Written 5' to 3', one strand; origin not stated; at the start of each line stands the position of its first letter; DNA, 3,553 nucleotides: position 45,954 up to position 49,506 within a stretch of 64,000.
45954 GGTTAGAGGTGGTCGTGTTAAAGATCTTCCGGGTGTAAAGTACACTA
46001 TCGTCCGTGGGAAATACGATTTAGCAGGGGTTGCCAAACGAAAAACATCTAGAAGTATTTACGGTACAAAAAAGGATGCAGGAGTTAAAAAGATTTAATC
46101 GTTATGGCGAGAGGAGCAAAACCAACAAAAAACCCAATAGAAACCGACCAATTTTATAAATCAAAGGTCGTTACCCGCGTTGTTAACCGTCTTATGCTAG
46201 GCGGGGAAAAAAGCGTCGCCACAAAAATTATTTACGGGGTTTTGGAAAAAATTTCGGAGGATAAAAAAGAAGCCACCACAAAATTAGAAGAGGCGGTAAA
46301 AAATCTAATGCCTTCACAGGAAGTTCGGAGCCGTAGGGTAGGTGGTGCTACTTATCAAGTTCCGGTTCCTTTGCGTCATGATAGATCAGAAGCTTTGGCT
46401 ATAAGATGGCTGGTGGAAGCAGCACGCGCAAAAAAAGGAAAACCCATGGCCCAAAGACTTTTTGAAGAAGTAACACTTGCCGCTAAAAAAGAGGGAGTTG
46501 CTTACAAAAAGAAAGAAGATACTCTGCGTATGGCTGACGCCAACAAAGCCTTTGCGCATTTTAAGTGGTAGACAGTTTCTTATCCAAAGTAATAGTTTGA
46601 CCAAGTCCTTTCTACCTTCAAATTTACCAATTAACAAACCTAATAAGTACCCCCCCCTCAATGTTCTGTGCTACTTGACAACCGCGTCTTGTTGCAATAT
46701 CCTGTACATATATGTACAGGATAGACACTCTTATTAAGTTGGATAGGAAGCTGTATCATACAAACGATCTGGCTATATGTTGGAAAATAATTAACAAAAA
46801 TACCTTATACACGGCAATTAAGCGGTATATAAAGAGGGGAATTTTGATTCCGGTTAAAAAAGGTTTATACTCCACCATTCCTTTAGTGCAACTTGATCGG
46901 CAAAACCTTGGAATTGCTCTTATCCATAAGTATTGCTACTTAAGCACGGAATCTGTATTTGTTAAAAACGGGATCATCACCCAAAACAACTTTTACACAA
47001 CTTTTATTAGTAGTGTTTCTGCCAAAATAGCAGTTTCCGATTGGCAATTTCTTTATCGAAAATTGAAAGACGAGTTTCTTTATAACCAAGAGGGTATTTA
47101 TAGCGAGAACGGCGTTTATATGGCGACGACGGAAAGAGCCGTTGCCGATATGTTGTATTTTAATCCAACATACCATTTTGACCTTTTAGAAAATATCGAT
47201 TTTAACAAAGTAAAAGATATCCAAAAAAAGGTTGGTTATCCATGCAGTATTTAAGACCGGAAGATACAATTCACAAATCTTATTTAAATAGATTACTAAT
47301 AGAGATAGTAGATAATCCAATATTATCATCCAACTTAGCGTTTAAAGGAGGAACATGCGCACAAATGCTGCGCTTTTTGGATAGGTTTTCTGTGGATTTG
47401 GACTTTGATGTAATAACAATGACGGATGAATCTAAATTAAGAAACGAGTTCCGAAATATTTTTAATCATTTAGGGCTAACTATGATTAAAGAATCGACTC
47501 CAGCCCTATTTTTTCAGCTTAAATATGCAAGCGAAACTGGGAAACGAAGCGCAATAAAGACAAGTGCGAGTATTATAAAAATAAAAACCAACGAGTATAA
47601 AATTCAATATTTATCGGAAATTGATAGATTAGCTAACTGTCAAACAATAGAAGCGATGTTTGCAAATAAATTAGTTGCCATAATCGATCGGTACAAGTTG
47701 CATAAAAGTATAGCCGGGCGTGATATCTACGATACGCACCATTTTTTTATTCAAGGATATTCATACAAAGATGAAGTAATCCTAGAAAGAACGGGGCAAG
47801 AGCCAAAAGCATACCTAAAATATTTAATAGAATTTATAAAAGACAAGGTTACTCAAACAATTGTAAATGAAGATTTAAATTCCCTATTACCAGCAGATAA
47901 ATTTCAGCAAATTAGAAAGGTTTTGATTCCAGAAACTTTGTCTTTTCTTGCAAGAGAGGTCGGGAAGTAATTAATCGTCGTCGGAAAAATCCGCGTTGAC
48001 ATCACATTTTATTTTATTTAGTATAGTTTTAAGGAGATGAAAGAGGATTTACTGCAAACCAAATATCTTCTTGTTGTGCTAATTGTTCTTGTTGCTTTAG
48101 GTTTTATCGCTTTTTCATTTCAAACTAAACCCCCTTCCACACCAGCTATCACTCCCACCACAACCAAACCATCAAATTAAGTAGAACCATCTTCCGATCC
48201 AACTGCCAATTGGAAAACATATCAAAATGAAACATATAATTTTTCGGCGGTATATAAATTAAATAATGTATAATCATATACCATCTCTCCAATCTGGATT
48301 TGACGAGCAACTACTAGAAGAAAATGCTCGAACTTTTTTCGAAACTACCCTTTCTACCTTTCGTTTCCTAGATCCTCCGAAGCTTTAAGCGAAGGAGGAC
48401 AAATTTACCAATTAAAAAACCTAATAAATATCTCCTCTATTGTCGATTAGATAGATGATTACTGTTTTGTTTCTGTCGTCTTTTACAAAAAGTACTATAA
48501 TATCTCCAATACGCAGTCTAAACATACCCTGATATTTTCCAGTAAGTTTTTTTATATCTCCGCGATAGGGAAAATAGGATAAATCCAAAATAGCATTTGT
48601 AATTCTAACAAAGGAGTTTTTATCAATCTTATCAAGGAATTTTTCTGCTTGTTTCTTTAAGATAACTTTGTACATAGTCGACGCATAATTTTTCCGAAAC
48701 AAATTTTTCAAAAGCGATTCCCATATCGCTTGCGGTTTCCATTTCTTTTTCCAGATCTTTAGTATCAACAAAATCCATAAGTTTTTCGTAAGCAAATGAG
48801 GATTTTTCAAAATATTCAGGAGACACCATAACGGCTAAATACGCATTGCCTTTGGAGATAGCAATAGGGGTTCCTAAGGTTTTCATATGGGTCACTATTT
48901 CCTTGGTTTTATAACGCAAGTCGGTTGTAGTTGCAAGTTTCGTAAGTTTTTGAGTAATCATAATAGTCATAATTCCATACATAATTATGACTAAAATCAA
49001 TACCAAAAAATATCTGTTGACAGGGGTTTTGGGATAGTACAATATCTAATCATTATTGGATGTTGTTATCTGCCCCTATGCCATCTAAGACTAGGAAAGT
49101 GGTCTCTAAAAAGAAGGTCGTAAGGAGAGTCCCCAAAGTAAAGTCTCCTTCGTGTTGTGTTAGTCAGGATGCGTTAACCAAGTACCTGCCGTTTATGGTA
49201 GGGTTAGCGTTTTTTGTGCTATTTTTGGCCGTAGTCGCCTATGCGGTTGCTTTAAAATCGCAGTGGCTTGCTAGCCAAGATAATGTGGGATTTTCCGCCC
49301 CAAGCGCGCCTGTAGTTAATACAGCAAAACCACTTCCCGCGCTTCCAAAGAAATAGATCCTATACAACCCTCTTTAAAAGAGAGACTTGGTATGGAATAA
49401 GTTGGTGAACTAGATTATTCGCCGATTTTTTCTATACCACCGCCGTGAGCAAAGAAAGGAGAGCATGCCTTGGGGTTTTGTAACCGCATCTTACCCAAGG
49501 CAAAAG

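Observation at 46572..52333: A 5.7-kb accessory island with two toxin-antitoxin modules splits the conserved rpsL-rpsG-fusA-tuf (str) operon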

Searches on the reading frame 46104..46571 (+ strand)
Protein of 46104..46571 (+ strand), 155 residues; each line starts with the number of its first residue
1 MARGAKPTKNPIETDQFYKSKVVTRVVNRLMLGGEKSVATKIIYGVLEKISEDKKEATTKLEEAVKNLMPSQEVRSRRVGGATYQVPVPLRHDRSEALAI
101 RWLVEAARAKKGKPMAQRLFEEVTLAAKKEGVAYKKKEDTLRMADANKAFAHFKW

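Call 8: find_related_loci(query=window:46104-46571:+, collection=genome_contigs, flank=10000)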
Query window:46104-46571:+ (155 aa) in genome_contigs; peptide patterns used: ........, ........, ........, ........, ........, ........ (x = any residue, [..] = any of these).
600 stretches matched a pattern (row limit reached: there are more); 600 encode a relative of the query (tblastn E <= 1e-3); the best 80 are kept; 80 distinct loci.
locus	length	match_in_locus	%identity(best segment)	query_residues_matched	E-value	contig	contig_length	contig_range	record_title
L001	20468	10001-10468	51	1-155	7e-47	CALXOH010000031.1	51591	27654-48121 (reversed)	MAG: uncultured Spirochaetaceae bacterium isolate E27__bin300 genome assembly, contig: E27__k127_6993774, whole genome s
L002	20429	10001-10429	51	14-155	6e-46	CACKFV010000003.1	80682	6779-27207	uncultured Pelagibacteraceae bacterium isolate AG-453-K22 genome assembly, contig: AG-453-K22_NODE_3, whole genome shotg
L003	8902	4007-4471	50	1-155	6e-46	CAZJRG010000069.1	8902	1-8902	MAG TPA_asm: uncultured Sulfurimonas sp. isolate binchicken_co79_198 genome assembly, contig: NODE_11221_length_8902_cov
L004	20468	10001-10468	51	1-155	6e-46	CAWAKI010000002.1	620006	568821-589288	MAG: uncultured Solirubrobacteraceae bacterium isolate MFD02248.bin.2.23 genome assembly, contig: contig_24386, whole ge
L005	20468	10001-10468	50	1-155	1e-45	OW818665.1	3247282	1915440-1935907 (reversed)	metagenome genome assembly, chromosome: 1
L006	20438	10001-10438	52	11-155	2e-45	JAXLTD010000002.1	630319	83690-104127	MAG: Solirubrobacteraceae bacterium isolate STL-ACT52 C1.47.fa-2, whole genome shotgun sequence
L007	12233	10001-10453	50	9-155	3e-45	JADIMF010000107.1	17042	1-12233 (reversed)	MAG: Candidatus Ornithospirochaeta stercoravium isolate 14700 A2M15__C289236_L17042_SRR9113710, whole genome shotgun seq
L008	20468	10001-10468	50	1-155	4e-45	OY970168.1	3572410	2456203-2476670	MAG: uncultured Solirubrobacterales bacterium isolate MFD00008.bin.c.3 genome assembly, chromosome: 1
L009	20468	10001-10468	51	1-155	4e-45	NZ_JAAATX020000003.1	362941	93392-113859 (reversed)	Rhodobacter amnigenus strain HSP-20 contig00003, whole genome shotgun sequence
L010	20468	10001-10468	51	1-155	1e-44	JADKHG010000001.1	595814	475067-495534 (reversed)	MAG: Sphingomonadales bacterium isolate Skiv_18-Q3-R9-52_BAT3C.184 tig00003393-10-5945580, whole genome shotgun sequence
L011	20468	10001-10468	51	1-155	1e-44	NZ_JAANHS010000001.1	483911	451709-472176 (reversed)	Rhodobacter calidifons strain M37P NODE_1_length_483911_cov_87.2114, whole genome shotgun sequence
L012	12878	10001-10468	50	1-155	7e-45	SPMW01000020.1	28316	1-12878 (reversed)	MAG: Candidatus Campylobacter infans isolate CGEMS CGEMS_contig0020, whole genome shotgun sequence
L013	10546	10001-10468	51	1-155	2e-44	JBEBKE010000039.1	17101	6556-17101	MAG: Sphingorhabdus sp. isolate TF_16 NODE_1322_length_17101_cov_45.130926, whole genome shotgun sequence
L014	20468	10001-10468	48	1-155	1e-44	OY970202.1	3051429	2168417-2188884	MAG: uncultured Solirubrobacterales bacterium isolate MFD05841.bin.2.96 genome assembly, chromosome: 1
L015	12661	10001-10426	54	15-155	1e-44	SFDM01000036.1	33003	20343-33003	MAG: Pyramidobacter piscolens isolate W0P25.012 Contig727, whole genome shotgun sequence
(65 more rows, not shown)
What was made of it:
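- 46104..46571 (+): rpsG (ribosomal protein S7), left anchor of the locus. Used as the query in call 8.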

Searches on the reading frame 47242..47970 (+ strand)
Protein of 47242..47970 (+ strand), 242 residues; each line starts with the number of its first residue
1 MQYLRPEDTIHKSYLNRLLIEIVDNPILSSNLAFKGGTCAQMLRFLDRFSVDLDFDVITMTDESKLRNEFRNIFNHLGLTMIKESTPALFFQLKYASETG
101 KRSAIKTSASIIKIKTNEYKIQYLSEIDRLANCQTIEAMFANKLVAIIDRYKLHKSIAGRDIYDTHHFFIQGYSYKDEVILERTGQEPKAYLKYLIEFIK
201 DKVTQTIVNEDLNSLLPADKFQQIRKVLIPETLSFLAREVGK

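Call 3: search_protein_families(library=pfam, proteins=[window:47242-47970:+], max_evalue=0.1)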
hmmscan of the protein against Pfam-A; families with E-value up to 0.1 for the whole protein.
window:47242-47970:+ (242 aa): 1 family
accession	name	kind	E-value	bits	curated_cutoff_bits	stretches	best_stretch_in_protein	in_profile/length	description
PF08843.17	AbiEii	-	3.5e-17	63.6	22.5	1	19-216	3-220/238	Nucleotidyl transferase AbiEii toxin, Type IV TA system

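Call 36: search_protein_families(library=ncbifam, proteins=[window:47242-47970:+], max_evalue=0.1)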
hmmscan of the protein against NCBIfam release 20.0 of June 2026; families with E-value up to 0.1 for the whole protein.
window:47242-47970:+ (242 aa): 0 families

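Call 37: search_protein_families(library=padloc, proteins=[window:47242-47970:+], max_evalue=0.1)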
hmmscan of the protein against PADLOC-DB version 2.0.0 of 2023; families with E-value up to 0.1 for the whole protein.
window:47242-47970:+ (242 aa): 21 families
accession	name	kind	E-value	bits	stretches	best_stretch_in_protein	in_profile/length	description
PDLC02324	AbiEii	-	3.2e-25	87.2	1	11-236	6-221/231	AbiEii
PDLC02304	AbiEii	-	1.1e-15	56.2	1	6-169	17-188/260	AbiEii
PDLC02305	AbiEii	-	5.3e-13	46.9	1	14-169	27-191/306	AbiEii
PDLC02293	AbiEii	-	5.8e-13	47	1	31-190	41-212/270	AbiEii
PDLC02313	AbiEii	-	6.5e-13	46.8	1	9-216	21-235/254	AbiEii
PDLC02330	AbiEii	-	2.4e-11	41.8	1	25-175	20-165/219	AbiEii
PDLC02294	AbiEii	-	4e-11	41.2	1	15-235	28-243/260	AbiEii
PDLC02323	AbiEii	-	6.7e-11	40.3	2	11-80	20-88/248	AbiEii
PDLC02307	AbiEii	-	1e-09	36.5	1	27-174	18-149/219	AbiEii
PDLC02296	AbiEii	-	3.7e-09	34.1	2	6-68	20-82/282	AbiEii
PDLC02292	AbiEii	-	3.8e-08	31.5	1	6-77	24-91/283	AbiEii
PDLC02290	AbiEii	-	1.1e-07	29.7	1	17-154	10-137/290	AbiEii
PDLC02317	AbiEii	-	1.4e-07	28.8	1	10-78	21-89/396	AbiEii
PDLC02328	AbiEii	-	2.1e-07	29.1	1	30-212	13-187/203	AbiEii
PDLC02298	AbiEii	-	2.8e-07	28.2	1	21-176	16-166/220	AbiEii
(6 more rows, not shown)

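Call 67: search_solved_structures(query=window:47242-47970:+, max_evalue=1, show_alignments=1)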
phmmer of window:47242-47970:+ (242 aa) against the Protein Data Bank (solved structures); distinct sequences matched with E-value up to 1: 3.
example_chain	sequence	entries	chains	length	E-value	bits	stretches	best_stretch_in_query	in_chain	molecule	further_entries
4o8s_A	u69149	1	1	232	0.00047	23.2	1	18-179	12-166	Putative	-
4ok0_A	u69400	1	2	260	0.00068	22.7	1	18-177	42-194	Putative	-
4z1p_A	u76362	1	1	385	0.15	15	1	149-192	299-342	Cell wall surface anchor protein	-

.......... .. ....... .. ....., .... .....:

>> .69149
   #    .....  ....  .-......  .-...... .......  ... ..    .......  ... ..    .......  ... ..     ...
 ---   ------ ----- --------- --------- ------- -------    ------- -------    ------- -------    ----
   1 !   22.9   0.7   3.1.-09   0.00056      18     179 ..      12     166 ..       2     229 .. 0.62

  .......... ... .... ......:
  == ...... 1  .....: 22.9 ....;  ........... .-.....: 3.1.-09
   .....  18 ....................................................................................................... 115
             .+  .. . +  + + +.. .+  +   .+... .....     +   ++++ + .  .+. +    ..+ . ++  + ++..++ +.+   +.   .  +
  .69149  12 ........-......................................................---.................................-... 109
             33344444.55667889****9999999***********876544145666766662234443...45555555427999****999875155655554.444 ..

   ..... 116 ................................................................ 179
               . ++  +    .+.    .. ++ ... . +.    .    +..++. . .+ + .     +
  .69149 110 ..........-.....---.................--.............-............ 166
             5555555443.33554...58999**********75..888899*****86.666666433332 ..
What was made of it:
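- On AbiE type IV TA system: KGGT and DLDFD align with the same motifs of PDB 4o8s (call 67).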

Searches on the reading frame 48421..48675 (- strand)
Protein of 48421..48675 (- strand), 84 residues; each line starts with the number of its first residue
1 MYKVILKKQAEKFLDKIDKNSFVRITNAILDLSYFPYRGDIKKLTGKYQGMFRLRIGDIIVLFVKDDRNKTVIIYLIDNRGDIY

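Call 36: search_protein_families(library=ncbifam, proteins=[window:48421-48675:-], max_evalue=0.1)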
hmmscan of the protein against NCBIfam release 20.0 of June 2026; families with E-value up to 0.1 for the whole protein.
window:48421-48675:- (84 aa): 2 families
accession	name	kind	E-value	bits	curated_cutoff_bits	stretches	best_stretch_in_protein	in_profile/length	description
TIGR02385.1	RelE_StbE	subfamily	0.014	15.8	27.9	1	8-77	6-79/88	type II toxin-antitoxin system mRNA interferase toxin, RelE/StbE family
NF001209.0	PRK00175.1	equivalog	0.021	13.6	331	1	6-29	266-289/381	homoserine O-acetyltransferase MetX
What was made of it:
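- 48421..48675 (-): parE/relE-family toxin (84 aa). TIGR02385 RelE_StbE 0.014 (call 36).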

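Call 37: search_protein_families(library=padloc, proteins=[window:48421-48675:-], max_evalue=0.1)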
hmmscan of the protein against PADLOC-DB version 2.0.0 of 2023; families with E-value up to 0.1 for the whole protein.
window:48421-48675:- (84 aa): 0 families

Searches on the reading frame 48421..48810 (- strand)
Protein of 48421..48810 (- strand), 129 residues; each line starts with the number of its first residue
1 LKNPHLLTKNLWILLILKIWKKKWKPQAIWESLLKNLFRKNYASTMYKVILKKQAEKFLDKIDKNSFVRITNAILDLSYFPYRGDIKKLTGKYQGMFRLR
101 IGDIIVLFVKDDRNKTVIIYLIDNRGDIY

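Call 3: search_protein_families(library=pfam, proteins=[window:48421-48810:-], max_evalue=0.1)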
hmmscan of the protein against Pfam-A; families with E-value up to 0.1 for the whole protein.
window:48421-48810:- (129 aa): 3 families
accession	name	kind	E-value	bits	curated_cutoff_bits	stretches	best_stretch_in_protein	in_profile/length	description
PF05016.21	ParE_toxin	-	7.2e-06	26.9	23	1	49-128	1-88/89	ParE toxin of type II toxin-antitoxin system, parDE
PF02721.21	DUF223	-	0.017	15.8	24.6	1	14-81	19-83/104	Domain of unknown function DUF223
PF02944.25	BESS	-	0.088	13.1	21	0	85-105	13-33/35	BESS motif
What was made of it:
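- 48421..48675 (-): Pfam PF05016 7e-6, above the cutoff (call 3).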

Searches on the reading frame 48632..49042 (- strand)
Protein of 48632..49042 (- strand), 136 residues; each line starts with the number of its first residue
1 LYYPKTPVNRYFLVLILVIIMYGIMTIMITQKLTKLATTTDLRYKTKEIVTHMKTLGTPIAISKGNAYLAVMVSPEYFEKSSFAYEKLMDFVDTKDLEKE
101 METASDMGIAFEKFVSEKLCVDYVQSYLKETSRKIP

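Call 3: search_protein_families(library=pfam, proteins=[window:48632-49042:-], max_evalue=0.1)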
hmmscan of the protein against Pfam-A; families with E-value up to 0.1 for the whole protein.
window:48632-49042:- (136 aa): 1 family
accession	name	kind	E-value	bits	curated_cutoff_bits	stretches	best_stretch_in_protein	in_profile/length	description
PF02604.26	PhdYeFM_antitox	-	0.0014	18.8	29.8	1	38-91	5-57/74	Antitoxin Phd_YefM, type II toxin-antitoxin system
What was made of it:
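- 48632..48961 (-): Phd/YefM-like antitoxin candidate. Start uncertain: 48961, 48970 or further upstream. Pfam PF02604 1.4e-3, below the cutoff (call 3).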

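Call 36: search_protein_families(library=ncbifam, proteins=[window:48632-48961:-], max_evalue=0.1)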
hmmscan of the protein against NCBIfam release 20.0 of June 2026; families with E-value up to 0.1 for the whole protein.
window:48632-48961:- (109 aa): 0 families

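Call 37: search_protein_families(library=padloc, proteins=[window:48632-48961:-], max_evalue=0.1)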
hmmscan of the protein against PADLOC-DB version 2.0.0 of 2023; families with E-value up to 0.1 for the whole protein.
window:48632-48961:- (109 aa): 0 families

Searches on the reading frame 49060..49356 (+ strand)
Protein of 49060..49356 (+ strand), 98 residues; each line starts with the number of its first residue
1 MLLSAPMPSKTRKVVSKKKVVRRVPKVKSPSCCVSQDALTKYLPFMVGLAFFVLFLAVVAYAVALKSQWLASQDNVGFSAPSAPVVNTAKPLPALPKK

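Call 3: search_protein_families(library=pfam, proteins=[window:49060-49356:+], max_evalue=0.1)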
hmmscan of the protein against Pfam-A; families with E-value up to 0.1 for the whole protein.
window:49060-49356:+ (98 aa): 2 families
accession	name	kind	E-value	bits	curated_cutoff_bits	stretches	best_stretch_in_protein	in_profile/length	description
PF22861.1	GEO12453p1-like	-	0.011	17.2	32.2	1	51-89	5-40/74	GEO12453p1-like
PF15807.10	MAP17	-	0.063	13.8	29.6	1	35-70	20-56/122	Membrane-associated protein 117 kDa, PDZK1-interacting protein 1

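Call 36: search_protein_families(library=ncbifam, proteins=[window:49078-49356:+], max_evalue=0.1)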
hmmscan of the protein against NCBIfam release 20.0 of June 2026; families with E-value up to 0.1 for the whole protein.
window:49078-49356:+ (92 aa): 1 family
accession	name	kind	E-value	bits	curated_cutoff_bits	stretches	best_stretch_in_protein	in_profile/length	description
NF001194.0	PRK00159.1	equivalog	0.087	13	102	1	9-72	6-69/87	cell division protein CrgA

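Call 48: find_homologous_proteins(query=A5, max_evalue=0.001)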
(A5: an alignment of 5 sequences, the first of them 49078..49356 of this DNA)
Query A5 (5 sequences) (92 aa, profile of the alignment): 5 proteins with E <= 0.001 among 620 candidates.
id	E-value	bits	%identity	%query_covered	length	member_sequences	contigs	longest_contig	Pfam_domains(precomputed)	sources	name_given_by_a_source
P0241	1.1e-36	142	59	99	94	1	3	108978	-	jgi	jgi:hypothetical protein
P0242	2.7e-36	141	46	75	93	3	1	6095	-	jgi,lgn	-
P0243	4.0e-36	141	100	100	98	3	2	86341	-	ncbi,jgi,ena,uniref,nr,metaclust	ncbi:hypothetical protein COT49_00650 [candidate division WWE3 bacterium CG08_land_8_20_14_0_20_40_1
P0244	2.0e-20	90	41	42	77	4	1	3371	-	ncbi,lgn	ncbi:MAG: hypothetical protein ABIJ38_00625 [Patescibacteria group bacterium]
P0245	2.2e-19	87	100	58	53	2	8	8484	-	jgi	-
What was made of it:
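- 49060..49356 (+): Small membrane protein with a Lys/Arg-rich N-terminal tail, one transmembrane helix and a conserved KSQW motif. Start at 49060 or 49078. Preceded by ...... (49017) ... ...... (49038) with a 15-nt spacer. Only 5 protein clusters in 5.8 billion proteins, all from this subclade (call 48).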

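Call 49: find_encoding_contigs(protein=P0245, flank=10000, max_places=10)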
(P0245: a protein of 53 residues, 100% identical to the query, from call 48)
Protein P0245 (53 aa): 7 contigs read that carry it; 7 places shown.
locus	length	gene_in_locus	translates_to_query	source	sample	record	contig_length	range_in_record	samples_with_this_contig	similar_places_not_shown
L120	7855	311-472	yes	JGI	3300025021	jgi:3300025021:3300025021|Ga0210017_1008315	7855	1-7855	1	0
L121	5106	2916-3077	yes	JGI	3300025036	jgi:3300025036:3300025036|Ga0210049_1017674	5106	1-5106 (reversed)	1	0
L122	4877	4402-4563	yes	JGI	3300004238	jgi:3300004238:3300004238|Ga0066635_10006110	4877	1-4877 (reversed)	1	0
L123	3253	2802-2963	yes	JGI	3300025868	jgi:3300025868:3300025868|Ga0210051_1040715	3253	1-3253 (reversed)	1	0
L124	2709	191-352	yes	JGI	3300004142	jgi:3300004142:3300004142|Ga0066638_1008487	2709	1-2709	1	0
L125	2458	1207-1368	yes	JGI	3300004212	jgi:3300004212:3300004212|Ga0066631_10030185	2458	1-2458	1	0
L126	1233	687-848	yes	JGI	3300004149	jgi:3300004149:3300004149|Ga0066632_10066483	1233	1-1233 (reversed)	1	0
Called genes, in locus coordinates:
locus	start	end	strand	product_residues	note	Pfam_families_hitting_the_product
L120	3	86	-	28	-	?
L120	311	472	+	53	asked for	-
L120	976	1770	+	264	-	PF04015:DUF362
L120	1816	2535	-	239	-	PF00588:SpoU_methylase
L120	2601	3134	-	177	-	PF06790:UPF0259, PF06161:DUF975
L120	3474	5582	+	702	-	PF00009:GTP_EFTU, PF22042:EF-G_D2, PF03144:GTP_EFTU_D2, PF14492:EFG_III, PF16658:RF3_C (weak), PF03764:EFG_IV, PF00679:EFG_C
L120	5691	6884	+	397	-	PF00009:GTP_EFTU, PF03144:GTP_EFTU_D2, PF03143:GTP_EFTU_D3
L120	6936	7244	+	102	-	PF00338:Ribosomal_S10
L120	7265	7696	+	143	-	PF00297:Ribosomal_L3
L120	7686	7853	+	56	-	?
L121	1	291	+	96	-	?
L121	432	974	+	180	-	-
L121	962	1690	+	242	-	PF08843:AbiEii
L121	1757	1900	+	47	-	-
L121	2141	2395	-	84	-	PF05016:ParE_toxin (weak)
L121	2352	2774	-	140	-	-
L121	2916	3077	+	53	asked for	-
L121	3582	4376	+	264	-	PF04015:DUF362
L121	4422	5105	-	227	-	?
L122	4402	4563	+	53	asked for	-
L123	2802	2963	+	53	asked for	-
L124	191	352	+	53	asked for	-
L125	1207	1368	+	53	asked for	-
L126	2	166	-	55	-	?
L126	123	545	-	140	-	-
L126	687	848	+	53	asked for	-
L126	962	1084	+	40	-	-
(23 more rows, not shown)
